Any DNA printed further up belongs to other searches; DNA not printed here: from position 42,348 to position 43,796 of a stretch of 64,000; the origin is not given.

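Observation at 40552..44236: PCu(A)C chaperone, secreted haem/His-rich propeller-like protein and MacB-type ABC: a Nos-like metalloprotein maturation module?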

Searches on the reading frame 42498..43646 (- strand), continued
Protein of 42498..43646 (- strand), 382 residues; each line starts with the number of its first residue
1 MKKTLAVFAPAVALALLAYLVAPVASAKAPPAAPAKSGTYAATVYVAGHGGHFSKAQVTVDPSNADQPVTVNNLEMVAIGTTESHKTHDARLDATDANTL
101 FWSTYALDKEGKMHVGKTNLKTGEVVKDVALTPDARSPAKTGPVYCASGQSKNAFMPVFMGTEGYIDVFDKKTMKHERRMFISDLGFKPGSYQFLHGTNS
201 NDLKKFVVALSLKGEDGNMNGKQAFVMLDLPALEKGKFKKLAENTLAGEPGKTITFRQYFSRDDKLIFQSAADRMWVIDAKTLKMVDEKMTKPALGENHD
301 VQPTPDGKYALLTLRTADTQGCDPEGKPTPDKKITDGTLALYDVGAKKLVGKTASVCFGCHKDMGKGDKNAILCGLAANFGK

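Call 75: find_homologous_proteins(query=A3, max_evalue=0.00001)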
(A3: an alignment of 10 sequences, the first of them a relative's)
Query A3 (10 sequences) (382 aa, profile of the alignment): 57 proteins with E <= 0.00001 among 8000 candidates.
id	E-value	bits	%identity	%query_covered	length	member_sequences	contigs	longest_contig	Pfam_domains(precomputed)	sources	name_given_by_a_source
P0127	5.0e-196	669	30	83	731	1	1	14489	-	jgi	jgi:hypothetical protein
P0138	3.3e-147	508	30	96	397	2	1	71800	-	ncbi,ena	-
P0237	4.0e-137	475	30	96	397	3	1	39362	-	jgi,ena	jgi:hypothetical protein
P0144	9.1e-137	474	30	73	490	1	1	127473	-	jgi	jgi:hypothetical protein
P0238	3.5e-136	472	31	96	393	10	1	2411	-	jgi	jgi:hypothetical protein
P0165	4.2e-136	472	27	84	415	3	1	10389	-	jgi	jgi:hypothetical protein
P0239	1.2e-134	467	32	92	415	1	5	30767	-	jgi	jgi:hypothetical protein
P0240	4.4e-133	462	31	99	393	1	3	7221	-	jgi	jgi:hypothetical protein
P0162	8.2e-123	428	100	100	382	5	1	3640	-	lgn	-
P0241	3.4e-114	400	35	89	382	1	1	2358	-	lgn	-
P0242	4.2e-114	399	82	99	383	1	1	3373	-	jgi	jgi:cytochrome c553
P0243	2.4e-113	397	34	93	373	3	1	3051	-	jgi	jgi:hypothetical protein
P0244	3.1e-113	397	31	92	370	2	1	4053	-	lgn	-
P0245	2.4e-112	394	36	90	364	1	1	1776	-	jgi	jgi:hypothetical protein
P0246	3.6e-112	393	35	93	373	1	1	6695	-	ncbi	-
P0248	1.4e-107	378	30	84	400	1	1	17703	-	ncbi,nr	ncbi:MAG: hypothetical protein QMD07_02140 [Thermodesulfovibrionales bacterium]|nr:hypothetical prot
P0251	6.2e-107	376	77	100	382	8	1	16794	-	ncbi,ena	-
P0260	1.0e-104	369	75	100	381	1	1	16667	-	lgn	-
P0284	1.0e-83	299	34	96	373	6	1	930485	-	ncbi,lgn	-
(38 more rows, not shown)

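Call 76: find_encoding_contigs(protein=P0138, flank=8000, max_places=1)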
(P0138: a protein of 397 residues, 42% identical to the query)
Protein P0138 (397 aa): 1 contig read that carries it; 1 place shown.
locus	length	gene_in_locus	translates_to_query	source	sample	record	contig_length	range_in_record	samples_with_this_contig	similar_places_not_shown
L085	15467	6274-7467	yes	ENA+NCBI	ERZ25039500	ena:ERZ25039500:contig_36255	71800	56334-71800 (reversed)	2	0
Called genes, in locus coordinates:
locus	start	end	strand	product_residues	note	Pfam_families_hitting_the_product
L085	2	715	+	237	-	?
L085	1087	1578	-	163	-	-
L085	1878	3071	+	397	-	PF22113:Mtrc-MtrF_II-IV_dom (faint), PF13435:Cytochrome_C554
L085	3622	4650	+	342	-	PF00581:Rhodanese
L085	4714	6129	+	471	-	PF04143:Sulf_transp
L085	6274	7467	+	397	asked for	-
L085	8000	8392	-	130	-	PF07635:PSCyt1 (weak)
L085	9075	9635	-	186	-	PF03625:DUF302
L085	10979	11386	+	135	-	PF11604:CusF_Ec (weak)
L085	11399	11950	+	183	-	PF08534:Redoxin, PF00578:AhpC-TSA, PF13098:Thioredoxin_2, PF13905:Thioredoxin_8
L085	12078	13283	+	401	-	PF12704:MacB_PCD, PF02687:FtsX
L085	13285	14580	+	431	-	PF12704:MacB_PCD, PF02687:FtsX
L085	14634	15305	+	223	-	PF00005:ABC_tran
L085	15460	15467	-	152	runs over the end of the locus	PF13683:rve_3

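Call 77: find_encoding_contigs(protein=P0251, flank=8000, max_places=1)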
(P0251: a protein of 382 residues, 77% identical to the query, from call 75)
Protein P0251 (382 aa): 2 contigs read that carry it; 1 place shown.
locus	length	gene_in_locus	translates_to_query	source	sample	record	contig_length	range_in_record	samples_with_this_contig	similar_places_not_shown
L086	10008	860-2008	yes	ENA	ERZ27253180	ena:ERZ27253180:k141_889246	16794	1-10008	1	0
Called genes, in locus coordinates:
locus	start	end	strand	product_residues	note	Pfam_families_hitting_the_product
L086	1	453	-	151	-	?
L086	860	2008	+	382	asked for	-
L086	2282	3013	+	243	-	PF00581:Rhodanese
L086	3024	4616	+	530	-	PF00672:HAMP, PF00015:MCPsignal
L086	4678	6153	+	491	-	PF02646:RmuC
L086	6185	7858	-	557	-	PF02203:TarH (weak), PF12729:4HB_MCP_1, PF00672:HAMP, PF00015:MCPsignal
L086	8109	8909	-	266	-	PF01925:TauE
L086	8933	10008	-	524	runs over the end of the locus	PF02515:CoA_transf_3, PF07238:PilZ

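Call 78: find_encoding_contigs(protein=P0284, flank=8000, max_places=1)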
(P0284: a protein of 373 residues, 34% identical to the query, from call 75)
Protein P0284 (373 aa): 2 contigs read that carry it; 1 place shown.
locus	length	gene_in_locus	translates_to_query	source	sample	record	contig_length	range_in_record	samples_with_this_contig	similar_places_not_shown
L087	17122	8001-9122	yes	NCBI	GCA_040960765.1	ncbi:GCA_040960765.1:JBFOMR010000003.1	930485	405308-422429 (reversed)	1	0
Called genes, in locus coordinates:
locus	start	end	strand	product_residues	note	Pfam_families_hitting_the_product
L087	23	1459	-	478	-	PF04143:Sulf_transp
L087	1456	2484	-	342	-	PF00581:Rhodanese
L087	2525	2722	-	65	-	-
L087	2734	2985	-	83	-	PF01206:TusA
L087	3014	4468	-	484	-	PF04143:Sulf_transp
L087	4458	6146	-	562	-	PF13231:PMT_2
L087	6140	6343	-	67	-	-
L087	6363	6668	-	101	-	-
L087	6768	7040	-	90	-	-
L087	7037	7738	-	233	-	PF00989:PAS (weak), PF00196:GerE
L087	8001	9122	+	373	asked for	-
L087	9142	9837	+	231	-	PF04442:CtaG_Cox11, PF13442:Cytochrome_CBB3, PF00034:Cytochrom_C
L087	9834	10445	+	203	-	PF02630:SCO1-SenC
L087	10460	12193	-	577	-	PF01039:Carboxyl_trans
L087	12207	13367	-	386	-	PF02771:Acyl-CoA_dh_N, PF02770:Acyl-CoA_dh_M, PF00441:Acyl-CoA_dh_1, PF08028:Acyl-CoA_dh_2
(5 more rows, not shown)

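Call 79: find_encoding_contigs(protein=P0239, flank=8000, max_places=1)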
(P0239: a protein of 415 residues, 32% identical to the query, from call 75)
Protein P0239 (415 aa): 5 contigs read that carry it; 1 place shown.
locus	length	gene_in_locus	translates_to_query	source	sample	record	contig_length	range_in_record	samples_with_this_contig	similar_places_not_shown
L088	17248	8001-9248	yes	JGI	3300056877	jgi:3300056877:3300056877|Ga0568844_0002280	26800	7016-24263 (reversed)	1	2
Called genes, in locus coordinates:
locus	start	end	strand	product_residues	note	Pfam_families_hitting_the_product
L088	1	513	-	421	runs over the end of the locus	PF00266:Aminotran_5, PF01212:Beta_elim_lyase (weak)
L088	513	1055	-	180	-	PF02082:Rrf2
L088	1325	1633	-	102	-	-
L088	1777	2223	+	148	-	PF00582:Usp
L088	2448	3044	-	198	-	PF03625:DUF302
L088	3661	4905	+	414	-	PF22113:Mtrc-MtrF_II-IV_dom (faint), PF13435:Cytochrome_C554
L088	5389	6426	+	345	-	PF00581:Rhodanese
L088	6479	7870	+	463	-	PF04143:Sulf_transp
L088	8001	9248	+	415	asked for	-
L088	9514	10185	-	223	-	PF00005:ABC_tran, PF13304:AAA_21 (faint)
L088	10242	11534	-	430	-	PF12704:MacB_PCD, PF02687:FtsX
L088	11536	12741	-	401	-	PF12704:MacB_PCD (weak), PF02687:FtsX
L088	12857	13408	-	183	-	PF08534:Redoxin, PF00578:AhpC-TSA, PF13098:Thioredoxin_2, PF13905:Thioredoxin_8 (weak)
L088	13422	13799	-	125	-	PF11604:CusF_Ec (weak)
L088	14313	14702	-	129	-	PF07635:PSCyt1 (weak)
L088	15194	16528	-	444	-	PF07992:Pyr_redox_2 (faint), PF01266:DAO, PF13450:NAD_binding_8 (faint)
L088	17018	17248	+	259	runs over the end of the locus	PF03306:AAL_decarboxy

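Call 80: find_encoding_contigs(protein=P0144, flank=8000, max_places=1)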
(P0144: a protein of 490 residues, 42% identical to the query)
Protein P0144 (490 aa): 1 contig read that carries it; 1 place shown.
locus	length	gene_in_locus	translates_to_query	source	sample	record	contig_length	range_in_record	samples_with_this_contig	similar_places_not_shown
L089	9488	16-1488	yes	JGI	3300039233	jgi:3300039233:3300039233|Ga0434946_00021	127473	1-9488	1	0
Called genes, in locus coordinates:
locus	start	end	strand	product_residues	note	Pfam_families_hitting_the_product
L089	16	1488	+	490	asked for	-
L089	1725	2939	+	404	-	PF02687:FtsX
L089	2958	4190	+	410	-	PF12704:MacB_PCD, PF02687:FtsX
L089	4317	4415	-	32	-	-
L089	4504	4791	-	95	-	PF13231:PMT_2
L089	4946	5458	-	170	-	PF07603:Lcl_C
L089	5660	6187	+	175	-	PF13428:TPR_14 (faint), PF07719:TPR_2 (faint), PF13174:TPR_6 (faint), PF13432:TPR_16, PF14559:TPR_19 (weak)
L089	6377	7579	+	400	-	-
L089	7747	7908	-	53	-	-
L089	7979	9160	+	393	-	PF02687:FtsX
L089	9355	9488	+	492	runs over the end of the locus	PF07730:HisKA_3, PF02518:HATPase_c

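Call 81: find_encoding_contigs(protein=P0260, flank=8000, max_places=1)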
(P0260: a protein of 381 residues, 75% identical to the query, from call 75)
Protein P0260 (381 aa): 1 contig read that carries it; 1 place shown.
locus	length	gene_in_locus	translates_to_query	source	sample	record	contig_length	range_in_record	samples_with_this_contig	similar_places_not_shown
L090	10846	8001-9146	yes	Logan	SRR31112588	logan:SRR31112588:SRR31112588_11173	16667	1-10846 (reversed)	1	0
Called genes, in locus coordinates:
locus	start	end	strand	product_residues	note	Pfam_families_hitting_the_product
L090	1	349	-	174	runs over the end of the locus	PF00085:Thioredoxin (faint), PF00578:AhpC-TSA (weak), PF08534:Redoxin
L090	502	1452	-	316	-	PF05368:NmrA, PF13460:NAD_binding_10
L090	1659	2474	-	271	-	PF11219:DUF3014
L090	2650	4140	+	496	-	PF13091:PLDc_2, PF00614:PLDc (faint), PF13091:PLDc_2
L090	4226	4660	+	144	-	PF03795:YCII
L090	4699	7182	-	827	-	PF02190:LON_substr_bdg, PF07728:AAA_5, PF00004:AAA, PF22667:Lon_lid, PF05362:Lon_C, PF13541:ChlI (weak)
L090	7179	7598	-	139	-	PF00011:HSP20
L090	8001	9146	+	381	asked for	-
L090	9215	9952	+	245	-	PF00581:Rhodanese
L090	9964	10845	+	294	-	?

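Call 84: search_solved_structures(query=A3, max_evalue=10, show_alignments=0)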
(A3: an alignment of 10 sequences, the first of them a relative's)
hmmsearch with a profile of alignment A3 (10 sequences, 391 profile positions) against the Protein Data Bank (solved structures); distinct sequences matched with E-value up to 10: 8.
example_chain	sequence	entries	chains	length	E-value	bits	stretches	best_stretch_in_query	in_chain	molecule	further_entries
6qdv_N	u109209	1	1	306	0.0017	20.4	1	261-323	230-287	U5 small nuclear ribonucleoprotein 40 kDa protein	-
3jcr_D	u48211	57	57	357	0.0028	19.7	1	266-323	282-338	U5-40K | U5 small nuclear ribonucleoprotein 40 kDa protein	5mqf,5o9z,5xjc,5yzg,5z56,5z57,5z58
5c2v_B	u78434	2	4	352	0.0059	18.6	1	303-330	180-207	HYDRAZINE SYNTHASE BETA SUBUNIT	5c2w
1nr0_A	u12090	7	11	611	0.068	15.1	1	250-308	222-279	Actin interacting protein 1 | Actin-interacting protein 1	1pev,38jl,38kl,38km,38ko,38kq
9l5r_E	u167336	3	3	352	0.15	14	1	273-330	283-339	Anaphase-promoting complex subunit 4-like WD40 domain-containing protein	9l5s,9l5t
8xi2_E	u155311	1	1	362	0.26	13.2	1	262-308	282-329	U5-40K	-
1erj_A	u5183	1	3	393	0.34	12.8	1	276-358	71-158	TRANSCRIPTIONAL REPRESSOR TUP1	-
8q9x_A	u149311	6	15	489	1.1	11.2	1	271-330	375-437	Twin-arginine translocation signal domain-containing protein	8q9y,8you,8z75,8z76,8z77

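Call 85: search_solved_structures(query=A1, max_evalue=10, show_alignments=0)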
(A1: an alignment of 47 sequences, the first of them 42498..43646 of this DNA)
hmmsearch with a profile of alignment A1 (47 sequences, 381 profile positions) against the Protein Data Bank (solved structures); distinct sequences matched with E-value up to 10: 2.
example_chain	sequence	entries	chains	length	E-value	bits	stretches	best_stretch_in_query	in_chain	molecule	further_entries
2gu3_A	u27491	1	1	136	0.071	15.4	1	90-128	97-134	YpmB protein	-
5c2v_B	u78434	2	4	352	0.61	12.3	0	276-318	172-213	HYDRAZINE SYNTHASE BETA SUBUNIT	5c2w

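Call 86: find_encoding_contigs(protein=P0248, flank=8000, max_places=1)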
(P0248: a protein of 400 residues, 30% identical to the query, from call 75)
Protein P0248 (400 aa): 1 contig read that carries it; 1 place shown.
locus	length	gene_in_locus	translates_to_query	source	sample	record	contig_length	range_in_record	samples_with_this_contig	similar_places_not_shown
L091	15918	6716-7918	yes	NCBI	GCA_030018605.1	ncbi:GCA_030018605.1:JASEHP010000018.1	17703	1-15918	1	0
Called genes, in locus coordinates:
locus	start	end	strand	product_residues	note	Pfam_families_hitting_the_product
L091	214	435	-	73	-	PF07927:HicA_toxin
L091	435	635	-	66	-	PF15919:HicB_lk_antitox, PF21748:UPF0150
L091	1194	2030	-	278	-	PF00892:EamA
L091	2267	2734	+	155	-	-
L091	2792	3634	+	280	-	PF16881:LIAS_N, PF04055:Radical_SAM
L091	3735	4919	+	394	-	PF00155:Aminotran_1_2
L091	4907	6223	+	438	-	PF03447:NAD_binding_3, PF00742:Homoserine_dh, PF01842:ACT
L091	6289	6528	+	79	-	PF01455:HupF_HypC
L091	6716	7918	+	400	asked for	-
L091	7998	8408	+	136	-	-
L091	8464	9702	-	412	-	PF12704:MacB_PCD, PF02687:FtsX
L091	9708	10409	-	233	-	PF02463:SMC_N (weak), PF00005:ABC_tran, PF13304:AAA_21 (faint)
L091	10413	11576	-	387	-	PF12704:MacB_PCD, PF02687:FtsX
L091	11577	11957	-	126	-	-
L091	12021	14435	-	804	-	PF01493:GXGXG, PF14691:Fer4_20, PF01266:DAO (weak), PF03486:HI0933_like (weak), PF07992:Pyr_redox_2, PF13450:NAD_binding_8, PF13738:Pyr_redox_3, PF12838:Fer4_7, +7 more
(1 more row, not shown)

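Call 87: find_encoding_contigs(protein=P0127, flank=8000, max_places=1)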
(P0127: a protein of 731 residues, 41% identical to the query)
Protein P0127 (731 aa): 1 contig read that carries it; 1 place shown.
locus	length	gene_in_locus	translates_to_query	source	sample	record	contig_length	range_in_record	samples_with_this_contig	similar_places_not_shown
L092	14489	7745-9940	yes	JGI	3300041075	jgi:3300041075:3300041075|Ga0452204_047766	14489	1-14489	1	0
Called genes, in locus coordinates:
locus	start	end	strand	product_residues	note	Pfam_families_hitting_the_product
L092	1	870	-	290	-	?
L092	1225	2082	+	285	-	PF09674:DUF2400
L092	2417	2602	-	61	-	-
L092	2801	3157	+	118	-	PF09719:C_GCAxxG_C_C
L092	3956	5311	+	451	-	PF01565:FAD_binding_4, PF02913:FAD-oxidase_C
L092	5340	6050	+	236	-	PF01578:Cytochrom_C_asm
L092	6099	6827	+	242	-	PF05140:ResB (faint)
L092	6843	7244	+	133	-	PF13298:LigD_N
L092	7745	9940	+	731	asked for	-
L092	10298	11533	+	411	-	PF00581:Rhodanese (weak)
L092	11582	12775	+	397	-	PF13609:Porin_4 (faint), PF07396:Porin_O_P (weak)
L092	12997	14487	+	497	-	?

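Call 88: find_encoding_contigs(protein=P0165, flank=8000, max_places=1)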
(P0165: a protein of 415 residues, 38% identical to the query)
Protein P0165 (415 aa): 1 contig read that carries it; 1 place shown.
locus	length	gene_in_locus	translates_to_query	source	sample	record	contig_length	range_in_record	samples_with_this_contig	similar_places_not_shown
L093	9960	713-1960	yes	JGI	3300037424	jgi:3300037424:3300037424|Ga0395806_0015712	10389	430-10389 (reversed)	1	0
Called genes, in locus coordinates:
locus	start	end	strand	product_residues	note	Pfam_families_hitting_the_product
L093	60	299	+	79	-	-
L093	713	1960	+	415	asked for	-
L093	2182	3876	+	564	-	PF13231:PMT_2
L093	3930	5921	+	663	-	PF04932:Wzy_C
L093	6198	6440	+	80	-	-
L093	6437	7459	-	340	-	PF02195:ParB_N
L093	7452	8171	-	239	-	PF01656:CbiA, PF02374:ArsA_ATPase (weak), PF06564:CBP_BcsQ (faint), PF09140:MipZ (weak), PF10609:ParA (weak), PF13614:AAA_31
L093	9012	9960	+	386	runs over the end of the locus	PF22548:AEP-TOTE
